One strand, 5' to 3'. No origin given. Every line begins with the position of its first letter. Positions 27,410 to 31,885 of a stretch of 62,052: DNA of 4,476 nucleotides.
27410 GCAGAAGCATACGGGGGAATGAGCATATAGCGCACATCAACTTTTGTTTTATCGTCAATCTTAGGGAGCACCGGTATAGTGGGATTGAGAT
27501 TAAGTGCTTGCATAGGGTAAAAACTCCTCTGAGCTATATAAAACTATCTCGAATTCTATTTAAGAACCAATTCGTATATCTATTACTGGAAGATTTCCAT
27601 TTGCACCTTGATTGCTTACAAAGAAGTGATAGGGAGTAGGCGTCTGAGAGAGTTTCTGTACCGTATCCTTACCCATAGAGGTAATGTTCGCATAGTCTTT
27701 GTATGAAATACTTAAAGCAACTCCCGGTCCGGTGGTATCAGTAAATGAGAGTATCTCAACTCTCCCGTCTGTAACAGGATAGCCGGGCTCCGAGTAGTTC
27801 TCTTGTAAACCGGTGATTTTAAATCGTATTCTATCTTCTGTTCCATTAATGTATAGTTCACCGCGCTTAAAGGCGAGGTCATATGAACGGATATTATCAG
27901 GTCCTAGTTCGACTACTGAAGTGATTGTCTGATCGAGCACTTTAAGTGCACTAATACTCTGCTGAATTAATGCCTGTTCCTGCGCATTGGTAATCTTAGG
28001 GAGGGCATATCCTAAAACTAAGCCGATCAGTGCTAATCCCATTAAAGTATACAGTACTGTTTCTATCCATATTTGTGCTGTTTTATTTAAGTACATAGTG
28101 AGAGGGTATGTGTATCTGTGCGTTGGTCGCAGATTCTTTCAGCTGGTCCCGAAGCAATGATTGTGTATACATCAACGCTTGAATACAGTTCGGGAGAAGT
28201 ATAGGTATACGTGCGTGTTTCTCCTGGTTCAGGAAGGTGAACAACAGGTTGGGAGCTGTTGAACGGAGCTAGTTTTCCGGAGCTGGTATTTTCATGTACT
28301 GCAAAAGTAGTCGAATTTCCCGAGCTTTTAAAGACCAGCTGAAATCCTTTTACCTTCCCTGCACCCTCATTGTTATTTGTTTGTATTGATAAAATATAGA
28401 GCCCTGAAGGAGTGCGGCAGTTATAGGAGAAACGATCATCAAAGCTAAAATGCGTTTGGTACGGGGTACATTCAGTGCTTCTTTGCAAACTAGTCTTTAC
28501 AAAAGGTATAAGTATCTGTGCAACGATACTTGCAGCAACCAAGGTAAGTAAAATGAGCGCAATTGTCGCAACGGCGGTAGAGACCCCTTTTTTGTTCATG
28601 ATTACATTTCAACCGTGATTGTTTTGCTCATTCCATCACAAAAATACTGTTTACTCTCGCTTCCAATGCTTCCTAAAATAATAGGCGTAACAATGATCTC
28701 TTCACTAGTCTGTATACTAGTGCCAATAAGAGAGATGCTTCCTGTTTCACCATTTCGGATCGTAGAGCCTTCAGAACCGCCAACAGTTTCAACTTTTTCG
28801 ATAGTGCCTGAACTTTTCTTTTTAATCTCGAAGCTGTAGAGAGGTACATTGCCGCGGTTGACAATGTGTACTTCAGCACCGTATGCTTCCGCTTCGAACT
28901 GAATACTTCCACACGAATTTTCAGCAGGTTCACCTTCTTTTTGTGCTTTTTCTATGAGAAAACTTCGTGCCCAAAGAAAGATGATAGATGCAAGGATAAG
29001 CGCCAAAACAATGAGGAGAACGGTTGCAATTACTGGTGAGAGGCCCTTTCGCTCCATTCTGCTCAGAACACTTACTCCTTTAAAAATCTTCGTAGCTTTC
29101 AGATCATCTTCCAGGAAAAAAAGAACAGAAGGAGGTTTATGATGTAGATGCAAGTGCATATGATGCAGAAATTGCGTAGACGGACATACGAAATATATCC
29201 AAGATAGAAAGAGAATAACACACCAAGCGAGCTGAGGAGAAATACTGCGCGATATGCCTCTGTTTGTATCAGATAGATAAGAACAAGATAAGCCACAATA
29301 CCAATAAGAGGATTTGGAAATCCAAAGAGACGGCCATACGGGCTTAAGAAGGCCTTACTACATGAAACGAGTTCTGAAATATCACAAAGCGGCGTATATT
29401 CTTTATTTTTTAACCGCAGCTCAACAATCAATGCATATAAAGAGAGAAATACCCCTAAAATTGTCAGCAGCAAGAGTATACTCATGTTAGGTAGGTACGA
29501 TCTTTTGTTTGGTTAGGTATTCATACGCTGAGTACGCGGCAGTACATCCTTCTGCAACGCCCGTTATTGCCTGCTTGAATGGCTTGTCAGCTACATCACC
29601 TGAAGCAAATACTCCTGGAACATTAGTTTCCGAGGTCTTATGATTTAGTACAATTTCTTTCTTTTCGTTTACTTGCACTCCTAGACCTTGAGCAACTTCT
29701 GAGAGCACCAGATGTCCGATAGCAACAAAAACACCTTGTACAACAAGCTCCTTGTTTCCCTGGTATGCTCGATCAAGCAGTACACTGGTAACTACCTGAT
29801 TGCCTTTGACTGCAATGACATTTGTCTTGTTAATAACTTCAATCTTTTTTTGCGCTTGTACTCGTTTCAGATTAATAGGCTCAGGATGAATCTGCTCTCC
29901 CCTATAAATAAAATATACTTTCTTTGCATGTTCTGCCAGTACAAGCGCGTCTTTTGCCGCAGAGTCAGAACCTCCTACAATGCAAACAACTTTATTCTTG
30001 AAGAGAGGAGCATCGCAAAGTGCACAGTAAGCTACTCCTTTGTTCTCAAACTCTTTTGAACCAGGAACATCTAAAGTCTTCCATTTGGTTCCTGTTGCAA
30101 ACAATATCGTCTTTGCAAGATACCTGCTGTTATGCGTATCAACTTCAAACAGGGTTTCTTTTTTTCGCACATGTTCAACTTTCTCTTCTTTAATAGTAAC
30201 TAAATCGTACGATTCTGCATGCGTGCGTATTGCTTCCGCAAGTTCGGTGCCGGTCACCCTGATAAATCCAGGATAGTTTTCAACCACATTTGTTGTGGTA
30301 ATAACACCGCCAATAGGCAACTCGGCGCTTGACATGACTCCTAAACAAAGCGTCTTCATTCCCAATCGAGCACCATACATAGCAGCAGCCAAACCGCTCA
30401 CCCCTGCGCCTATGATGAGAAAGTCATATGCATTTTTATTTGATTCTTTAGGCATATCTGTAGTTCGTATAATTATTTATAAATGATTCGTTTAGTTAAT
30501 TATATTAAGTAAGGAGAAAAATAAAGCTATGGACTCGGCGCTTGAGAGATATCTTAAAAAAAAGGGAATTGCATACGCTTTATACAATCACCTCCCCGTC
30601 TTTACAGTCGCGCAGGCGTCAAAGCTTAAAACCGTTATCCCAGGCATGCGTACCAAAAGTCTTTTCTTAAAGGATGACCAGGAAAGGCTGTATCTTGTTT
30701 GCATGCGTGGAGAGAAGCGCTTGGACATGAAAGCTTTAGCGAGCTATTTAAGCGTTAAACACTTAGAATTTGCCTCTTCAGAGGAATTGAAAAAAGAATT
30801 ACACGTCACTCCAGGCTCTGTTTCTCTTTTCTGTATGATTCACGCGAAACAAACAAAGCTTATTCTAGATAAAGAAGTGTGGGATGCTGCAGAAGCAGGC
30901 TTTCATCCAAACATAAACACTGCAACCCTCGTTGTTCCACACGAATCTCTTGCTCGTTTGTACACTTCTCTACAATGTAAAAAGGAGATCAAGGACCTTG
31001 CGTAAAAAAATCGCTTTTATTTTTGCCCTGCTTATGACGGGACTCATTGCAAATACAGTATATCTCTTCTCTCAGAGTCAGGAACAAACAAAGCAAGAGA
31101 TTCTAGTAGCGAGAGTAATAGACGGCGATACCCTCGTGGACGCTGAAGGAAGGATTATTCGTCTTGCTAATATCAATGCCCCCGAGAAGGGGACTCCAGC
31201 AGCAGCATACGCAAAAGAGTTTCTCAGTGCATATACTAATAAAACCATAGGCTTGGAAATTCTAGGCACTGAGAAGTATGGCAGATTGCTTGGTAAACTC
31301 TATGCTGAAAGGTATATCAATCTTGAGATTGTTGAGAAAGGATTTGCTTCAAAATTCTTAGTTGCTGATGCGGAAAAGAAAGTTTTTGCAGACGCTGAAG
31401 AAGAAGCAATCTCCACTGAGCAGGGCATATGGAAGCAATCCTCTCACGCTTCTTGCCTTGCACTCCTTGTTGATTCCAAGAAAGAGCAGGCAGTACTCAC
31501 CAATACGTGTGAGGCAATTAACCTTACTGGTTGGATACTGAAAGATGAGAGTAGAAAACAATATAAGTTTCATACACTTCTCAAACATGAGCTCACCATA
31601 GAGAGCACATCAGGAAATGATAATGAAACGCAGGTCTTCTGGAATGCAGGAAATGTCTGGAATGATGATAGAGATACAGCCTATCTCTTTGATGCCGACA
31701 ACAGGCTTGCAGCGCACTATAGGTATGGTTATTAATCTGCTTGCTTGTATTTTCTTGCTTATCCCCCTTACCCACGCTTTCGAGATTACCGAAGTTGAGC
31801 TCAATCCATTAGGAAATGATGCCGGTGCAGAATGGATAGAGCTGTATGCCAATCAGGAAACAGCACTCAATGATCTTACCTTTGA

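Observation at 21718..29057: Epd/Tad-like type IV pilus locus with split platform, two pilin classes and no peptidase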

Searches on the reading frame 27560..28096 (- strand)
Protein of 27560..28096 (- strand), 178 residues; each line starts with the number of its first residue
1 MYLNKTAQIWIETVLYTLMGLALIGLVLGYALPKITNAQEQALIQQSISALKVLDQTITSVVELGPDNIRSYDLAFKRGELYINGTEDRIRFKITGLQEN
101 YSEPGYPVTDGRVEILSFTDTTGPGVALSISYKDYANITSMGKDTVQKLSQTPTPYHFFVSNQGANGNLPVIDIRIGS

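Call 4: search_protein_families(library=pfam, proteins=[window:27560-28096:-], max_evalue=0.1)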
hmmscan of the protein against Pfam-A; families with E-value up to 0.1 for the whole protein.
window:27560-28096:- (178 aa): 1 family
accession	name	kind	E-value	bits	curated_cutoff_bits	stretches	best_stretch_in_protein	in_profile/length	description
PF25548.1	DUF7926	-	0.036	14.6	33.5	1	89-132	21-66/181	Domain of unknown function (DUF7926)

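Call 5: search_protein_families(library=ncbifam, proteins=[window:27560-28096:-], max_evalue=0.1)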
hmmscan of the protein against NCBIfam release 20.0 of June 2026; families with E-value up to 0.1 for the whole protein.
window:27560-28096:- (178 aa): 3 families
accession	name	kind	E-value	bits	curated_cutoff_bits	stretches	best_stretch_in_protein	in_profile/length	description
NF000784.0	PRK00052.4-5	subfamily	0.03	13.4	409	1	112-170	108-165/298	prolipoprotein diacylglyceryl transferase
NF041013.1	T4P_ComGE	equivalog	0.038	14.1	49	1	17-59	11-54/83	competence type IV pilus minor pilin ComGE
TIGR01710.1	typeII_sec_gspG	equivalog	0.055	13.5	88.85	0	13-58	4-49/134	type II secretion system major pseudopilin GspG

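Call 40: predict_structure(protein=window:27560-28096:-)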
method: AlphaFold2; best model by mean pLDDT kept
length: 178 residues; sequences in the alignment: 1
mean_pLDDT: 44.0   pTM: 0.25
mean pLDDT of the five models: 44.0, 39.8, 38.8, 38.4, 35.8
residues with pLDDT >= 90: 8; 70-90: 20; 50-70: 19; < 50: 131
segments of 3 or more residues with pLDDT < 50: 49-178
pLDDT, mean of each block of 10 residues (from residue 1): 79 90 86 64 53 36 33 30 36 33 33 33 33 29 28 31 32 30
secondary structure, 60 per line:
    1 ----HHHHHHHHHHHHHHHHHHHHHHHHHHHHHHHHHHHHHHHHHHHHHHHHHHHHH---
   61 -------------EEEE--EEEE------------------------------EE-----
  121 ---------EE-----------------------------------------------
elements in order: H5-57 E74-77 E80-83

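Call 57: find_homologous_proteins(query=window:27560-28096:-, max_evalue=0.001)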
Query window:27560-28096:- (178 aa): 80 proteins with E <= 0.001 among 156 candidates.
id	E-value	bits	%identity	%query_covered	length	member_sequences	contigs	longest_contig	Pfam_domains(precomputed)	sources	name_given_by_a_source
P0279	6.3e-111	386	100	100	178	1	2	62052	-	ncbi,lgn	-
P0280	1.0e-53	200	56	99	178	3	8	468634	-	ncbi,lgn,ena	ncbi:MAG: hypothetical protein AABW82_03435 [Nanoarchaeota archaeon]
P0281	7.1e-51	191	55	96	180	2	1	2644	-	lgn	-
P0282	8.0e-51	190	53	97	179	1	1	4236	-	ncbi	-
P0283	9.8e-43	164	46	98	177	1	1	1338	-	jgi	-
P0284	2.9e-41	159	49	91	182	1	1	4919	-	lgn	-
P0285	1.8e-39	153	49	89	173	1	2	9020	-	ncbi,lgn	-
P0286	5.1e-39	152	46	89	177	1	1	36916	-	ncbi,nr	ncbi:hypothetical protein HYZ97_04215 [Candidatus Pacearchaeota archaeon]|nr:hypothetical protein [C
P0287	4.4e-38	149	47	97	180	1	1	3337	-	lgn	-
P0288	4.7e-37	146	43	90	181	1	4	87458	-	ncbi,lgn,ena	ncbi:MAG: hypothetical protein AABW80_01420 [Nanoarchaeota archaeon]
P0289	8.9e-37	145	43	97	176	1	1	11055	-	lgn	-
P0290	1.1e-36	144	44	97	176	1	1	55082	-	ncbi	-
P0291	4.7e-36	142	45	97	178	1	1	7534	-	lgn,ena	-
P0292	6.6e-36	142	43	99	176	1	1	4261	-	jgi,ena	-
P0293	8.7e-36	141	46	97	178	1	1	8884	-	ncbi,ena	-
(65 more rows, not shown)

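Call 64: predict_structure(alignment_id=A1)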
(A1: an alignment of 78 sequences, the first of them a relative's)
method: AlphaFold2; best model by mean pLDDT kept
length: 178 residues; sequences in the alignment: 78
mean_pLDDT: 93.1   pTM: 0.79
mean pLDDT of the five models: 93.1, 92.8, 92.3, 91.4, 91.0
residues with pLDDT >= 90: 160; 70-90: 13; 50-70: 5; < 50: 0
segments of 3 or more residues with pLDDT < 50: none
pLDDT, mean of each block of 10 residues (from residue 1): 75 95 95 94 95 95 94 93 95 95 95 96 96 94 93 93 91 91
secondary structure, 60 per line:
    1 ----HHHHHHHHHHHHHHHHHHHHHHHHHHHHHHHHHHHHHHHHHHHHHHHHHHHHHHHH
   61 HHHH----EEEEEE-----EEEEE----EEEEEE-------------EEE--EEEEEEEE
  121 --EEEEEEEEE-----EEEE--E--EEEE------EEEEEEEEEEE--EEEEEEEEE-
elements in order: H5-64 E69-74 E80-84 E89-94 E108-110 E113-120 E123-131 E137-140 E146-149 E156-166 E169-177

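Call 67: fold_search(model_id=the predicted structure, library=pdb)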
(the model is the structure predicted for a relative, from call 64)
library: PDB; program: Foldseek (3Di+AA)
matches with E <= 10: 722; with E <= 0.001: 0
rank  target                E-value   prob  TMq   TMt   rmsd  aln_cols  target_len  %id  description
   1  1h5b_C                4.2e-02  0.16  0.13  0.19  17.8       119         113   10  T cell receptor Valpha11 (AV11S5) domain (released 2001-06-21)
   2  7sqg_A                4.7e-02  0.08  0.13  0.10  25.1       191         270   11  Structure of the human proton-activated chloride channel ASOR in resting conformation (released 2022-02-23)
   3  1q8m_A                7.5e-02  0.20  0.16  0.22  14.4       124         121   10  Crystal structure of the human myeloid cell activating receptor TREM-1 (released 2003-12-09)
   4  6oz3_G                1.1e-01  0.13  0.16  0.11  17.5       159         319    8  Crystal structure of broadly neutralizing antibody N49P9.1 Fab in complex with HIV-1 Clade A/E strain 93TH057 gp120 co (released 2020-08-19)
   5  7yoy_J                1.1e-01  0.06  0.12  0.17  15.9       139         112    9  Cryo-EM structure of EBV gHgL-gp42 in complex with mAbs 3E8 and 5E3 (localized refinement) (released 2024-01-31)
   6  5d7l_D                1.2e-01  0.12  0.14  0.13  16.8       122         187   11  Structure of human MR1-5-OP-RU in complex with human MAV36 TCR (released 2016-01-27)
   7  6utb                  1.2e-01  0.08  0.16  0.10  16.9       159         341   10  CRYSTAL STRUCTURE OF UNLIGANDED HIV-1 LM/HT CLADE A/E CRF01 GP120 CORE (released 2020-10-07)
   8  5cd5_A                1.3e-01  0.06  0.14  0.09  16.4       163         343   12  Crystal structure of an immature VRC01-class antibody DRVIA7 from a Chinese donor bound to clade A/E HIV-1 gp120 core (released 2016-04-06)
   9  3mzt_A                1.4e-01  0.13  0.14  0.19  13.9       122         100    8  Protein-induced photophysical changes to the amyloid indicator dye, thioflavin T (released 2010-09-08)
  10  4om1_G                1.5e-01  0.12  0.18  0.10  17.9       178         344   11  Crystal structure of antibody VRC07-I30Q, G54W, S58N in complex with clade A/E 93TH057 HIV-1 gp120 core (released 2014-09-03)
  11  9l47_B                1.6e-01  0.18  0.16  0.27  14.9       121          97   10  Crystal structure of HLA-C*12:03-MY9 (released 2025-03-19)
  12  1akj_B                1.7e-01  0.13  0.15  0.23  16.4       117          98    9  COMPLEX OF THE HUMAN MHC CLASS I GLYCOPROTEIN HLA-A2 AND THE T CELL CORECEPTOR CD8 (released 1997-09-17)
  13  1nam_B                1.7e-01  0.08  0.13  0.17  15.8       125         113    8  MURINE ALLOREACTIVE SCFV TCR-PEPTIDE-MHC CLASS I MOLECULE COMPLEX (released 2003-03-11)
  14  5gsr_B                1.8e-01  0.18  0.15  0.24  14.1       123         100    9  Mouse MHC class I H-2Kd with a MERS-CoV-derived peptide I5A (released 2017-04-26)
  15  7rym_B                1.8e-01  0.13  0.16  0.25  16.9       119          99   11  CD1a-endo-gdTCR complex (released 2022-05-18)
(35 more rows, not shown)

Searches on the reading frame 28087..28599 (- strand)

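Call 4: search_protein_families(library=pfam, proteins=[window:28087-28599:-], max_evalue=0.1)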
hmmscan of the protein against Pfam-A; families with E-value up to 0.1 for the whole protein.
window:28087-28599:- (170 aa): 1 family
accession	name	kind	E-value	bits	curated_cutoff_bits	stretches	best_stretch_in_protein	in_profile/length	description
PF15625.12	CC2D2AN-C2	-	0.027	14.5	25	1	21-78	91-149/176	CC2D2A N-terminal C2 domain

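Call 5: search_protein_families(library=ncbifam, proteins=[window:28087-28599:-], max_evalue=0.1)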
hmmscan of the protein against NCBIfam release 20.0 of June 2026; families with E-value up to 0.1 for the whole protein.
window:28087-28599:- (170 aa): 0 families

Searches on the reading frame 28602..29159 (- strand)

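Call 4: search_protein_families(library=pfam, proteins=[window:28602-29159:-], max_evalue=0.1)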
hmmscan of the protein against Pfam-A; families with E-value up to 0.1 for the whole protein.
window:28602-29159:- (185 aa): 3 families
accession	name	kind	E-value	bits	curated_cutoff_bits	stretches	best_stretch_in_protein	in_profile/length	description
PF07790.16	Pilin_N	-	0.00018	22.7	25.2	1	39-71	2-33/78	Archaeal Type IV pilin, N-terminal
PF23973.1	DUF7299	-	0.048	14.2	27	1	44-79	2-37/77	Family of unknown function (DUF7299)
PF00588.24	SpoU_methylase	-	0.058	13.9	29.7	1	84-151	16-84/142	SpoU rRNA Methylase family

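Call 5: search_protein_families(library=ncbifam, proteins=[window:28602-29159:-], max_evalue=0.1)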
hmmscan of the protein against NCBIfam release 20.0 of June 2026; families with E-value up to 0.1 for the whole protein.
window:28602-29159:- (185 aa): 2 families
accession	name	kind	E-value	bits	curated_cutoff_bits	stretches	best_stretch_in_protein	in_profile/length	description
TIGR02537.2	arch_flag_Nterm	domain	5.5e-08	32.2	20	1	37-64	2-29/33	archaellin/type IV pilin N-terminal domain-containing protein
NF046073.1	UpsA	equivalog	1.2e-07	31.9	130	1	37-139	1-97/136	pilin subunit UpsA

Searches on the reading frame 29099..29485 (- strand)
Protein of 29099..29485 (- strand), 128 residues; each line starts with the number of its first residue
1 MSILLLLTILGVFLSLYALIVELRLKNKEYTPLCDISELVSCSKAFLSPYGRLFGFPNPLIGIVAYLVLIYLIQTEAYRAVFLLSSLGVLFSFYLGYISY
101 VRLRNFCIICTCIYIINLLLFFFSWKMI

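Call 10: search_protein_families(library=pfam, proteins=[window:29099-29485:-], max_evalue=0.01)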
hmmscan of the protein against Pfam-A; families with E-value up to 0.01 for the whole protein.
window:29099-29485:- (128 aa): 1 family
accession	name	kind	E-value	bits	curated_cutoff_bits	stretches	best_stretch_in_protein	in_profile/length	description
PF07884.19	VKOR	-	7.2e-31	107.5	27.5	1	3-125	2-134/134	Vitamin K epoxide reductase family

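Call 36: search_protein_families(library=ncbifam, proteins=[window:29099-29485:-], max_evalue=1)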
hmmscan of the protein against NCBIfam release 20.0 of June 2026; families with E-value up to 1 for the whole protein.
window:29099-29485:- (128 aa): 2 families
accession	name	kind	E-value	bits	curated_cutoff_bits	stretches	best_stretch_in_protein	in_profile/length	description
NF011480.0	PRK14889.1-4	equivalog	2.5e-13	50.6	120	1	4-127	9-129/132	VKOR family protein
NF011478.0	PRK14889.1-1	equivalog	0.025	14.6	182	1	42-116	51-132/152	VKOR family protein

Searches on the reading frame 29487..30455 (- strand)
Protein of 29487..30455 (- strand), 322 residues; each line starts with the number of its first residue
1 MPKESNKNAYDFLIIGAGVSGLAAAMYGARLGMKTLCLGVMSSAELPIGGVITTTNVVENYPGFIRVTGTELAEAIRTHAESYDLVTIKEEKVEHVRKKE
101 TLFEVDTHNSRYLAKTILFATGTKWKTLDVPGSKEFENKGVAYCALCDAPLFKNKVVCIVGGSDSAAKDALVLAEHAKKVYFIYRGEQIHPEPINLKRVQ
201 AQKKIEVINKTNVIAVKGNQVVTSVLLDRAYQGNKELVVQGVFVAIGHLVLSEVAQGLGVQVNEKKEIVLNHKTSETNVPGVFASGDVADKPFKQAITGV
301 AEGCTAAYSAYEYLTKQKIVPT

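Call 36: search_protein_families(library=ncbifam, proteins=[window:29487-30455:-], max_evalue=1)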
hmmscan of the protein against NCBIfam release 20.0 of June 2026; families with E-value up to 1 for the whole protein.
window:29487-30455:- (322 aa): 85 families (the best 25 are shown)
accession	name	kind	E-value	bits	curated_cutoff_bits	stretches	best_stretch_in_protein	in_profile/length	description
TIGR01292.1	TRX_reduct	equivalog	2.9e-87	292.3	343.45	1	10-314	1-300/300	thioredoxin-disulfide reductase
TIGR03140.1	AhpF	equivalog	2.6e-68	230.8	502.9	1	3-316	206-514/515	alkyl hydroperoxide reductase subunit F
TIGR03143.1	AhpF_homolog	hypoth_equivalog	1.7e-56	192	687.65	1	7-318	2-312/555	putative alkyl hydroperoxide reductase F subunit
NF007614.0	PRK10262.1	equivalog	8.3e-44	150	644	1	11-315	8-315/321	thioredoxin-disulfide reductase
TIGR04018.1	Bthiol_YpdA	hypoth_equivalog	1.1e-21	76.9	339.9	1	11-290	1-290/316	YpdA family putative bacillithiol disulfide reductase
NF040505.1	ArsO_flavin_mono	equivalog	3.4e-14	53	425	1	73-182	77-188/346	ArsO family NAD(P)H-dependent flavin-containing monooxygenase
NF004776.0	PRK06116.1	equivalog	2.6e-13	49.8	480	2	78-301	94-314/450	glutathione-disulfide reductase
TIGR01350.1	lipoamide_DH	equivalog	3.2e-13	49.2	408.8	2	103-312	119-331/461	dihydrolipoyl dehydrogenase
NF009409.0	PRK12770.1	subfamily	1.7e-12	47.1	343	1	7-317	16-353/360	putative glutamate synthase subunit beta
TIGR02053.1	MerA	equivalog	1.9e-12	46.9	454.45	1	82-312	100-330/465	mercury(II) reductase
TIGR01424.1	gluta_reduc_2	equivalog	8.6e-12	44.3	606.05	2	103-314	120-325/446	glutathione-disulfide reductase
NF004945.0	PRK06292.2-3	equivalog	5.4e-11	42.1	494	1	88-291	101-307/457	dihydrolipoyl dehydrogenase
TIGR01421.1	gluta_reduc_1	equivalog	1.3e-10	41.1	556.15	2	104-292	120-308/450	glutathione-disulfide reductase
TIGR01438.1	TGR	subfamily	2.5e-10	39.8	475.85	2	106-298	136-328/485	thioredoxin and glutathione reductase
TIGR03315.1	Se_ygfK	equivalog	3.7e-10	37.9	835.3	1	6-310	534-835/1012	putative selenate reductase subunit YgfK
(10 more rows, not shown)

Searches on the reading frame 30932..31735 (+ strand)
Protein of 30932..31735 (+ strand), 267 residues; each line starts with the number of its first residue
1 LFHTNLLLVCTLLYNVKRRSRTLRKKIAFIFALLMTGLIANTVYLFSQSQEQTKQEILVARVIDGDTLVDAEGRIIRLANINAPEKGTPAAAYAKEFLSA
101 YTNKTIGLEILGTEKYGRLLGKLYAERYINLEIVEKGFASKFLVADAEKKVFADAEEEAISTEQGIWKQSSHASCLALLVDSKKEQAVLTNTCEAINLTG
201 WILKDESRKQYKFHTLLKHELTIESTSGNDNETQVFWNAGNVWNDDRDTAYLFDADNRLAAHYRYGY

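Call 47: search_protein_families(library=pfam, proteins=[window:30932-31735:+], max_evalue=0.05)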
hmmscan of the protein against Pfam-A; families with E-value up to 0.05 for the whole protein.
window:30932-31735:+ (267 aa): 2 families
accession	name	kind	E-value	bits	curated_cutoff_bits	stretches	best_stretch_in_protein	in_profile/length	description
PF00565.23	SNase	-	2.7e-13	50.7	21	1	76-169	2-107/107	Staphylococcal nuclease homologue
PF00932.25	LTD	-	7.7e-08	33.1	34.3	1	194-266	33-108/109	Lamin Tail Domain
